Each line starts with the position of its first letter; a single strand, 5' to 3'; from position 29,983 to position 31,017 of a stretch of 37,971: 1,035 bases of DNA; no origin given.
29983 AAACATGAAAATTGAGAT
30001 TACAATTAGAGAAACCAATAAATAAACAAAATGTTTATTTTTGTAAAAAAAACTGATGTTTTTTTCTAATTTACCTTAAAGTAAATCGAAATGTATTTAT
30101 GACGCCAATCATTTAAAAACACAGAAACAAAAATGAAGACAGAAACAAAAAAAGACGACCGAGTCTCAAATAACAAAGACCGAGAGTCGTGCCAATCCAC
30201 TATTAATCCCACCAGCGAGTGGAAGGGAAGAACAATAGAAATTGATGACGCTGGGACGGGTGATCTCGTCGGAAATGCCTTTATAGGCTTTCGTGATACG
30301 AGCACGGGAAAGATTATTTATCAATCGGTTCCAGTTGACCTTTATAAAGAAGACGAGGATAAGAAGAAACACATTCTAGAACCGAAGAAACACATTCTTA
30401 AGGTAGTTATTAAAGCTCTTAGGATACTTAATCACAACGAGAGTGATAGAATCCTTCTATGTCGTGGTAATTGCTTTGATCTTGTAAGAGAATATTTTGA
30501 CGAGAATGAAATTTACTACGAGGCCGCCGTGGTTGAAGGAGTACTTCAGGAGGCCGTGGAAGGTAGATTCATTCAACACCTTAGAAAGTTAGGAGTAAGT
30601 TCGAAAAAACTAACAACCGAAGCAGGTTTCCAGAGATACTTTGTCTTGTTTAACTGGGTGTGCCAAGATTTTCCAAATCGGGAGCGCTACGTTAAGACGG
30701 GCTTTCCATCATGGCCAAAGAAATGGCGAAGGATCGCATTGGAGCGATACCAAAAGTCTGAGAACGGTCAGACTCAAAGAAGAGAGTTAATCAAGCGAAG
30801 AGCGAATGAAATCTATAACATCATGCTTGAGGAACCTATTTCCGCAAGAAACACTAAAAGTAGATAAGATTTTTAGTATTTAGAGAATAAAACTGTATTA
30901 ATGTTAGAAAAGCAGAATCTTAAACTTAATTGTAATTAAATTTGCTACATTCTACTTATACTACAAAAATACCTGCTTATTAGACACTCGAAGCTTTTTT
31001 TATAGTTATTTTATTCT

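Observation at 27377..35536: Accessory block of unassigned genes: candidate undescribed system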

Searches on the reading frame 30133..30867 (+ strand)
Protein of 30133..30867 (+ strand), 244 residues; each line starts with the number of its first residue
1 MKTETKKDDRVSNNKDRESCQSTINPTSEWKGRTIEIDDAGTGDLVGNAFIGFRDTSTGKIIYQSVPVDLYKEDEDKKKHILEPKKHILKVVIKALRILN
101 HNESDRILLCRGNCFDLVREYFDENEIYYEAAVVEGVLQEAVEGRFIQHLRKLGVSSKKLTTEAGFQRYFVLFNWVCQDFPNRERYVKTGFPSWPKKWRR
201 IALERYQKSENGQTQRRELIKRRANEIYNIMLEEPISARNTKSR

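Call 4: search_protein_families(library=pfam, proteins=[window:30133-30867:+], max_evalue=0.01)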
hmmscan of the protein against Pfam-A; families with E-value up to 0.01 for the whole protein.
window:30133-30867:+ (244 aa): 0 families

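Call 5: search_protein_families(library=padloc, proteins=[window:30133-30867:+], max_evalue=0.01)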
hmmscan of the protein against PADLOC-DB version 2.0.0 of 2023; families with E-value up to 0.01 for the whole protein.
window:30133-30867:+ (244 aa): 0 families

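Call 14: search_protein_families(library=ncbifam, proteins=[window:30133-30867:+], max_evalue=0.05)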
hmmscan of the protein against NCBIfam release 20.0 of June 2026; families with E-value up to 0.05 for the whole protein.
window:30133-30867:+ (244 aa): 0 families

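Call 19: find_homologous_proteins(query=window:30133-30867:+)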
Query window:30133-30867:+ (244 aa): 583 proteins with E <= 0.001 among 887 candidates; the best 120 are listed.
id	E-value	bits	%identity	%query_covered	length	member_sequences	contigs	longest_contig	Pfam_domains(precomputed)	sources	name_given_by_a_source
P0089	5.2e-145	499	91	100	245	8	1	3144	-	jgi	-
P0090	3.3e-144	496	90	98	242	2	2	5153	-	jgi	-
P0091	6.3e-143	492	91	98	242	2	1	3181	-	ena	-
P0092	7.8e-141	485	88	100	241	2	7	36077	-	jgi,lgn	-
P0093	2.6e-140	484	90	98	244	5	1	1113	-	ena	-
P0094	4.5e-139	480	86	100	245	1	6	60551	-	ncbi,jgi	-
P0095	1.7e-136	471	86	100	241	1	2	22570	-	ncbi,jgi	-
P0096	2.3e-136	471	86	100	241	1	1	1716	-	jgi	-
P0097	4.4e-136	470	87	100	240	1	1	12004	-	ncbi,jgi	ncbi:MAG: hypothetical protein ACTSP9_06220 [Promethearchaeota archaeon]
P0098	2.0e-132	458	85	100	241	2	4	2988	-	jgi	jgi:hypothetical protein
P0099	5.5e-132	456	84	100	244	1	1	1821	-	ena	-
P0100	1.3e-125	436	82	100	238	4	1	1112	-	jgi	-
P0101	1.5e-122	426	81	98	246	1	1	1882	-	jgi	-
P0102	1.1e-121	423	81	98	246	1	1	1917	-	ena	-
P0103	1.5e-118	412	75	100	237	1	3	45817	-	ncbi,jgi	-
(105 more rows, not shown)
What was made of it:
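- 30133..30867 (+): p244: a highly conserved Asgard protein with an RNase H-like fold (IDDAGTG motif). GC and GC3 outlier. Call 19 (583 homologues).
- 583 homologues, the listed ones at least 68% identical (call 19).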

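Call 20: search_solved_structures(query=window:30133-30867:+, max_evalue=10)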
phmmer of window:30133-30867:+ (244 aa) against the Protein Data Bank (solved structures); distinct sequences matched with E-value up to 10: 3.
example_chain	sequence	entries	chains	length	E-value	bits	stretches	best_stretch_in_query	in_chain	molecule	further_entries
4df9_A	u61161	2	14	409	0.66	12.5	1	11-79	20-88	putative peptidase | Lipoprotein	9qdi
5y1z_A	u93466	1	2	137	1.1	11.8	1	121-185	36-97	Drebrin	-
7eox_A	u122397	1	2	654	1.5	11.4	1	27-77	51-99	Protease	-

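Call 41: search_protein_representatives(protein=window:30133-30867:+)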
Query: 244 residues. Proteins with E-value up to 0.001 (for the whole library): 138; up to 1e-10: 63; up to 1e-30: 10. The best 138 are listed.
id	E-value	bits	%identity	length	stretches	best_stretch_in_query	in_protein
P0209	7.0e-86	303.8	59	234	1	14-241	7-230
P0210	7.2e-45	169.6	74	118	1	14-129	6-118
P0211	1.3e-44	168.7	63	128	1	118-240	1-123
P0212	9.4e-43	162.7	45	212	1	34-222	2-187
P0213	1.2e-38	149.2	42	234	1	35-223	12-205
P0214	1.9e-38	148.6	42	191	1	33-209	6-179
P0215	5.6e-36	140.5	42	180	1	37-207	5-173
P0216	1.3e-34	136.0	53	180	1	62-208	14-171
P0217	1.3e-33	132.8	39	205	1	37-207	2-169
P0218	5.6e-31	124.1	37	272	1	34-208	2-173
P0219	3.9e-29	118.1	48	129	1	95-209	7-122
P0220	7.8e-29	117.1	38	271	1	34-208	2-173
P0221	2.8e-28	115.3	56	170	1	88-192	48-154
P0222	3.0e-28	115.2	41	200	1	34-199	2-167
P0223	1.5e-27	112.9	34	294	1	29-210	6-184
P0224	1.7e-27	112.7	40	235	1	33-209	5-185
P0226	3.0e-25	105.4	43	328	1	34-197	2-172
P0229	3.1e-22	95.5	37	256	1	35-203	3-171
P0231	2.8e-21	92.4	32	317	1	34-240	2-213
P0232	4.8e-21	91.6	35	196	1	29-204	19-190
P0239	3.4e-19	85.6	34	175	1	32-200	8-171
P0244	1.2e-16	77.2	32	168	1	34-202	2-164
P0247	5.1e-16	75.2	33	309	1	35-206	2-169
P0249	6.6e-16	74.8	29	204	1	8-200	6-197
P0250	1.3e-15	73.9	31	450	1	33-215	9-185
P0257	1.9e-14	70.0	30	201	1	35-221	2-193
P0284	3.4e-09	52.8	34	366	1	34-194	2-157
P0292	2.3e-08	50.1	25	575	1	44-197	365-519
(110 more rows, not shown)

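Call 42: search_protein_families(library=pfam, proteins=[P0212, P0213, P0218, P0223, P0226, P0231, P0250, P0292, P0284, P0247], max_evalue=0.01)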
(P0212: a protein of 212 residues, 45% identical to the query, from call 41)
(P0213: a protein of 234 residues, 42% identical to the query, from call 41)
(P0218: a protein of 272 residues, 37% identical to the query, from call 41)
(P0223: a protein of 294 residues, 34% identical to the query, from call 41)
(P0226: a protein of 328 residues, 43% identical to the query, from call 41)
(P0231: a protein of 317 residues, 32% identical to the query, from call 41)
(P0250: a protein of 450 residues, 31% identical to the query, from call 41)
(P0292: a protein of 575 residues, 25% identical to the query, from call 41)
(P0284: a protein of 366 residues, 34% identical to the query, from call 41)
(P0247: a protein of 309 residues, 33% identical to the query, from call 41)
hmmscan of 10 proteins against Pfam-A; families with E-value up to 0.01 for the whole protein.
P0212 (212 aa): 0 families

P0213 (234 aa): 0 families

P0218 (272 aa): 0 families

P0223 (294 aa): 0 families

P0226 (328 aa): 0 families

P0231 (317 aa): 1 family
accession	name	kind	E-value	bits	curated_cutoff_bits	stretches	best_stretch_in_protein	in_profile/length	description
PF07719.23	TPR_2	-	2.5e-06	27.6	27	0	269-301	2-34/34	Tetratricopeptide repeat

P0250 (450 aa): 1 family
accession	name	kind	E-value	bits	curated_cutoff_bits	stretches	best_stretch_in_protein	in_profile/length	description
PF00696.33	AA_kinase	-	2.4e-43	149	24.9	1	188-425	3-233/234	Amino acid kinase family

P0292 (575 aa): 1 family
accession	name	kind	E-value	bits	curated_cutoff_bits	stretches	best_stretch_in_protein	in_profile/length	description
PF14528.11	LAGLIDADG_3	-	0.00015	22.4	22.5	0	250-290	10-49/82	LAGLIDADG-like domain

P0284 (366 aa): 0 families

P0247 (309 aa): 0 families

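Call 43: list_cluster_members(proteins=[P0212, P0213, P0218, P0223, P0226, P0231, P0250, P0292, P0209, P0247])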
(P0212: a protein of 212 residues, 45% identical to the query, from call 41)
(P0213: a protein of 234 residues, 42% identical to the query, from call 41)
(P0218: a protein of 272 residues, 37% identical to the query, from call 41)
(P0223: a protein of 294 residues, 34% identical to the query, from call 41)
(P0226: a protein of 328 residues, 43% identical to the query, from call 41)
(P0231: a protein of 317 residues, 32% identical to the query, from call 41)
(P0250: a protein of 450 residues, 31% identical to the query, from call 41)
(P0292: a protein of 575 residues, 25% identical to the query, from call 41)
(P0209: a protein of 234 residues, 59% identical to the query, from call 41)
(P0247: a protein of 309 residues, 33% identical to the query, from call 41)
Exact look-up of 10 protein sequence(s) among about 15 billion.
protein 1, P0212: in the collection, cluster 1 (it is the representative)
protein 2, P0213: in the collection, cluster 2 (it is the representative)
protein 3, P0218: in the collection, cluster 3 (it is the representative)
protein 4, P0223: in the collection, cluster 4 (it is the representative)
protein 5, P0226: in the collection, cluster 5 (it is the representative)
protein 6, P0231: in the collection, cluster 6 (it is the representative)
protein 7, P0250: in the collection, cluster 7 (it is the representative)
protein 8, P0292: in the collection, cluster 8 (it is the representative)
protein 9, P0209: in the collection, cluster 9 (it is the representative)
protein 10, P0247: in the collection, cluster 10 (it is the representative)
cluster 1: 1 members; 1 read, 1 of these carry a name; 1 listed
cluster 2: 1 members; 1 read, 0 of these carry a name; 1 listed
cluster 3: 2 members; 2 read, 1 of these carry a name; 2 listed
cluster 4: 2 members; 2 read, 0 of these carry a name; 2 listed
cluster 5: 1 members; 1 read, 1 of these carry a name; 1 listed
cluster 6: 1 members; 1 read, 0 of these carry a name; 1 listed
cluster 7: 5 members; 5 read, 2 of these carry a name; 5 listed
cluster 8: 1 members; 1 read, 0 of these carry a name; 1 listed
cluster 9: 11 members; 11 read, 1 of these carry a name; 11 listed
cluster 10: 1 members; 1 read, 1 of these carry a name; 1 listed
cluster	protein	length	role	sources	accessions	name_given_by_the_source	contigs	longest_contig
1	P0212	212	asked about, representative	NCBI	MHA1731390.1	MAG: hypothetical protein ACTSU5_05575 [Promethearchaeota archaeon]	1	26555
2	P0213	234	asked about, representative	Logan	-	-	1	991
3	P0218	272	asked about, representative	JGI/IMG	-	hypothetical protein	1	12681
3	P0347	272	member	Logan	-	-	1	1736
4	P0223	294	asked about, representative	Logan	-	-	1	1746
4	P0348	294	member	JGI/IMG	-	-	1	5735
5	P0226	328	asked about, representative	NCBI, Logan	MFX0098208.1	MAG: hypothetical protein ACFFCS_01415 [Candidatus Hodarchaeota archaeon]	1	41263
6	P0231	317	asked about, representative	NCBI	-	-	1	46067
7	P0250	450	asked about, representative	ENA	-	-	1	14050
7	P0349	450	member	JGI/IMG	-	isopentenyl phosphate kinase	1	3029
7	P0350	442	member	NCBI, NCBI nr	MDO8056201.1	MAG: isopentenyl phosphate kinase [Candidatus Hermodarchaeota archaeon] | isopentenyl phosphate kinase [Candidatus Hermodarchaeota archaeon]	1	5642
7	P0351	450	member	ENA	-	-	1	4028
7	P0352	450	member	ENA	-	-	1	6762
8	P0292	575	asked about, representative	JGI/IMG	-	-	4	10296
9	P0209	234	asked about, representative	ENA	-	-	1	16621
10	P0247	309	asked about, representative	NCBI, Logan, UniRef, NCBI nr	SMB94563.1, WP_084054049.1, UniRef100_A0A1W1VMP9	hypothetical protein SAMN00017405_0234 [Desulfonispora thiosulfatigenes DSM 11270] | Uncharacterized protein n=1 Tax=Desulfonispora thiosulfatigenes DSM 11270 TaxID=656914 ... | hypothetical protein [Desulfonispora thiosulfatigenes]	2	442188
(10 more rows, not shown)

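Call 46: search_solved_structures(query=A3, max_evalue=10)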
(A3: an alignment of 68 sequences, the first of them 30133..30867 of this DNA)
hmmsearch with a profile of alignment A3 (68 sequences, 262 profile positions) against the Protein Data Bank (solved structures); distinct sequences matched with E-value up to 10: 4.
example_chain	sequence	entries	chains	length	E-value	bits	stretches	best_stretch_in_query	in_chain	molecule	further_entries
4zi2_C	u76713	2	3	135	0.12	15.2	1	104-141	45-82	Cilia- and flagella-associated protein 36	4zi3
4zi3_D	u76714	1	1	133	0.12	15.2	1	104-141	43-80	Cilia- and flagella-associated protein 36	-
3q94_A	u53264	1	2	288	1.4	11.7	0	66-103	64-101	Fructose-bisphosphate aldolase, class II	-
8snb_2G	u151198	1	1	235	1.5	11.6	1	129-253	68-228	CFAP107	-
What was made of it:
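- Tried and rejected: PDB sequence searches were empty (calls 20, 46).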

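Call 52: predict_structure(alignment_id=A3)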
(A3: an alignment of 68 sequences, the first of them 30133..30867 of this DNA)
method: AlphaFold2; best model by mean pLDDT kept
length: 244 residues; sequences in the alignment: 68
mean_pLDDT: 90.3   pTM: 0.78
mean pLDDT of the five models: 90.3, 89.6, 88.9, 88.3, 88.1
residues with pLDDT >= 90: 194; 70-90: 13; 50-70: 33; < 50: 4
segments of 3 or more residues with pLDDT < 50: none
pLDDT, mean of each block of 10 residues (from residue 1): 57 52 61 96 98 98 98 87 97 98 97 98 98 97 98 98 96 98 98 96 97 94 96 74 66
secondary structure, 60 per line:
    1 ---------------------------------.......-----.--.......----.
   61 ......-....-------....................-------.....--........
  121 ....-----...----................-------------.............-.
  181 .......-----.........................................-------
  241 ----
elements in order: E34-40 E49-55 E60-66 H68-71 H79-98 E106-110 H113-124 E130-132 H137-152 H166-178 H180-186 H193-233
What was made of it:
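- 30133..30867 (+): Call 52 (pLDDT 90.3).
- On RNase H-like superfamily (p244): Call 52 (model with pLDDT 90.3).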

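Call 54: fold_search(model_id=the predicted structure, library=pdb)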
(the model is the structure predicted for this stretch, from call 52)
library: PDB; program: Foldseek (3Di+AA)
matches with E <= 10: 1012; with E <= 0.001: 32
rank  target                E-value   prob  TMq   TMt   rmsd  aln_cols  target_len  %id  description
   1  3hpg_F                5.6e-05  1.00  0.28  0.33  16.1       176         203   11  Visna virus integrase (residues 1-219) in complex with LEDGF IBD: examples of open integrase dimer-dimer interfaces (released 2009-07-28)
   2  7u32_F                1.2e-04  1.00  0.31  0.29  20.9       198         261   14  MVV cleaved synaptic complex (CSC) intasome at 3.4 A resolution (released 2022-05-11)
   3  3hpg_B                1.3e-04  1.00  0.30  0.34  17.6       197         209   13  Visna virus integrase (residues 1-219) in complex with LEDGF IBD: examples of open integrase dimer-dimer interfaces (released 2009-07-28)
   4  3hpg_C                1.6e-04  1.00  0.29  0.35  18.1       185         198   12  Visna virus integrase (residues 1-219) in complex with LEDGF IBD: examples of open integrase dimer-dimer interfaces (released 2009-07-28)
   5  5t3a                  2.3e-04  1.00  0.30  0.33  16.1       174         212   12  Maedi-Visna virus (MVV) integrase CCD-CTD (residues 60-275) (released 2017-01-18)
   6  5m0r_G                2.7e-04  1.00  0.29  0.34  17.9       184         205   12  Cryo-EM reconstruction of the maedi-visna virus (MVV) strand transfer complex (released 2017-01-18)
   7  5m0r_D                3.7e-04  1.00  0.29  0.32  18.0       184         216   13  Cryo-EM reconstruction of the maedi-visna virus (MVV) strand transfer complex (released 2017-01-18)
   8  5m0r_C                3.9e-04  1.00  0.29  0.27  18.0       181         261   12  Cryo-EM reconstruction of the maedi-visna virus (MVV) strand transfer complex (released 2017-01-18)
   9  2x74_A                4.7e-04  1.00  0.27  0.35   9.4       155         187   17  Human foamy virus integrase - catalytic core. (released 2010-08-11)
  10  7z1z_D                5.0e-04  0.99  0.27  0.26  18.7       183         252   11  MVV strand transfer complex (STC) intasome in complex with LEDGF/p75 at 3.5 A resolution (released 2022-05-11)
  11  5frm_B                5.3e-04  1.00  0.29  0.37   6.0       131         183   16  Crystal structure of the Prototype Foamy Virus (PFV) intasome in complex with magnesium and the INSTI XZ384 (compound  (released 2016-02-17)
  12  6vlm_A                5.3e-04  1.00  0.28  0.42  17.0       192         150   14  Core Catalytic Domain of HIV Integrase in complex with virtual screening hit (released 2020-05-13)
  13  5fro_B                6.4e-04  1.00  0.29  0.37   6.0       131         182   16  Crystal structure of the Prototype Foamy Virus (PFV) intasome in complex with magnesium and the INSTI XZ446 (compound  (released 2016-02-17)
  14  3kks_A                6.4e-04  1.00  0.27  0.40   9.6       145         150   14  Crystal structure of catalytic core domain of BIV integrase in crystal form II (released 2010-09-22)
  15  8fno_A                6.4e-04  1.00  0.27  0.26  19.3       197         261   14  Structure of E138K/G140A/Q148R HIV-1 intasome with Dolutegravir bound (released 2023-08-09)
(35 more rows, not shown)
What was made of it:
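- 30133..30867 (+): Call 54 (integrase-core matches, probability 1.0).
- On RNase H-like superfamily (p244): Call 54 (integrase catalytic cores, probability 1.0, E down to 5.6e-5).
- The model is confident and has an RNase H-like fold (calls 52, 54).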

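Call 56: find_related_loci(query=A4, collection=genome_contigs, flank=8000)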
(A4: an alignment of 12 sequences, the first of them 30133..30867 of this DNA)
Query A4 (244 aa) in genome_contigs; peptide patterns used: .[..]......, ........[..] (x = any residue, [..] = any of these).
121 stretches matched a pattern; 76 encode a relative of the query (tblastn E <= 1e-3); 75 distinct loci.
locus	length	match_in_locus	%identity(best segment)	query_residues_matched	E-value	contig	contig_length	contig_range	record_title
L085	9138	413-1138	86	1-243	3e-144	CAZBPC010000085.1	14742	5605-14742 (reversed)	MAG TPA_asm: uncultured archaeon isolate SRP214966_co1_316 genome assembly, contig: NODE_6238_length_14742_cov_15.161776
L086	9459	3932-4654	86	1-244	7e-141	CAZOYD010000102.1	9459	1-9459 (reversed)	MAG TPA_asm: uncultured archaeon isolate binchicken_co163_167 genome assembly, contig: NODE_11399_length_9459_cov_18.779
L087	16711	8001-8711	84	1-244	2e-131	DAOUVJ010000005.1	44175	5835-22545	MAG TPA_asm: Promethearchaeota archaeon isolate CSMAG_846 CSMAG_846_k141_1430984_length_44175_cov_12.4383, whole genome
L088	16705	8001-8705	75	1-244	2e-123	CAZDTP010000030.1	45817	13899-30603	MAG TPA_asm: uncultured archaeon isolate SRP214966_co7_76 genome assembly, contig: NODE_370_length_45817_cov_27.451991,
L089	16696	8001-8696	75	1-243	2e-120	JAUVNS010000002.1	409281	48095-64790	MAG: Promethearchaeota archaeon isolate CSMAG_616 CSMAG_616_k141_2043487_length_409281_cov_15.7397, whole genome shotgun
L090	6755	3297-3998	75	1-243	3e-120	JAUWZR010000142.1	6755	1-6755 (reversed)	MAG: Promethearchaeota archaeon isolate CSMAG_2741 CSMAG_2741_k141_173141_length_6755_cov_11.2910, whole genome shotgun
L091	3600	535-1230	74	1-243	6e-122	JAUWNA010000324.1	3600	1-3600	MAG: Promethearchaeota archaeon isolate CSMAG_2412 CSMAG_2412_k141_166341_length_3600_cov_4.9474, whole genome shotgun s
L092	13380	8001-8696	74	1-243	7e-119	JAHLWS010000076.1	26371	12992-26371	MAG: Promethearchaeota archaeon isolate 33X4 k141_68870, whole genome shotgun sequence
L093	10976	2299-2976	76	1-237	2e-118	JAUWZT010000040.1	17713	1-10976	MAG: Promethearchaeota archaeon isolate CSMAG_2743 CSMAG_2743_k141_67398_length_17713_cov_6.6572, whole genome shotgun s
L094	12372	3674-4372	70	1-244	1e-114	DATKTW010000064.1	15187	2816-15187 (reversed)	MAG TPA_asm: Candidatus Nanopelagicaceae bacterium isolate SMAG_U14091 k141_1478598, whole genome shotgun sequence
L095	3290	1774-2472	71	1-244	4e-117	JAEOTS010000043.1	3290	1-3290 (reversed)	MAG: Promethearchaeota archaeon isolate YT5_023 k127_10959313, whole genome shotgun sequence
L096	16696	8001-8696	70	1-243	6e-114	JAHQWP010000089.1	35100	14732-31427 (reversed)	MAG: Promethearchaeia archaeon isolate ABR11 NODE_255_length_35100_cov_6, whole genome shotgun sequence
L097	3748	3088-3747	74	1-231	8e-115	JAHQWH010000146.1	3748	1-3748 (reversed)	MAG: Promethearchaeia archaeon isolate ABR02 NODE_3671_length_3748_cov_42, whole genome shotgun sequence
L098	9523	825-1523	70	1-244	9e-113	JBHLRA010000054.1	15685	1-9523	MAG: Candidatus Thorarchaeota archaeon isolate QM1B.7 QM1B.7@13025, whole genome shotgun sequence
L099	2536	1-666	75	18-243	1e-117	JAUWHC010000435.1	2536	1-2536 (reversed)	MAG: Promethearchaeota archaeon isolate CSMAG_2258 CSMAG_2258_k141_301923_length_2536_cov_10.0000, whole genome shotgun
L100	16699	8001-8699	71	1-244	3e-112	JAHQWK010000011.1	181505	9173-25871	MAG: Promethearchaeia archaeon isolate ABR05 NODE_21_length_181505_cov_10, whole genome shotgun sequence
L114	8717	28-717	68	1-241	7e-105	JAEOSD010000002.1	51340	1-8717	MAG: Promethearchaeota archaeon isolate Yap2000.bin6.138 contig-145_286, whole genome shotgun sequence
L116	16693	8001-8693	68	5-244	3e-104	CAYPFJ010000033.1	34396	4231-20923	MAG TPA_asm: uncultured archaeon isolate SRP185410_co2_266 genome assembly, contig: NODE_1302_length_34396_cov_8.871407,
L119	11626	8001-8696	65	1-243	1e-103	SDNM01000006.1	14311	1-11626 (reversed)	MAG: Promethearchaeota archaeon isolate TEKIR_6S Tekir-sed17-10685, whole genome shotgun sequence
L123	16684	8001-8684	66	1-239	4e-103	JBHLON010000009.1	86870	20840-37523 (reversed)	MAG: Promethearchaeota archaeon isolate DZ3M.354 DZ3M.354@569, whole genome shotgun sequence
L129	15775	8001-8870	67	1-244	4e-102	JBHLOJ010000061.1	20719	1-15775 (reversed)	MAG: Promethearchaeota archaeon isolate DZ3M.322 DZ3M.322@7782, whole genome shotgun sequence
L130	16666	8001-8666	67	1-233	6e-102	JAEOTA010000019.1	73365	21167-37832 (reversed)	MAG: Promethearchaeota archaeon isolate YT1_007 k127_15246968, whole genome shotgun sequence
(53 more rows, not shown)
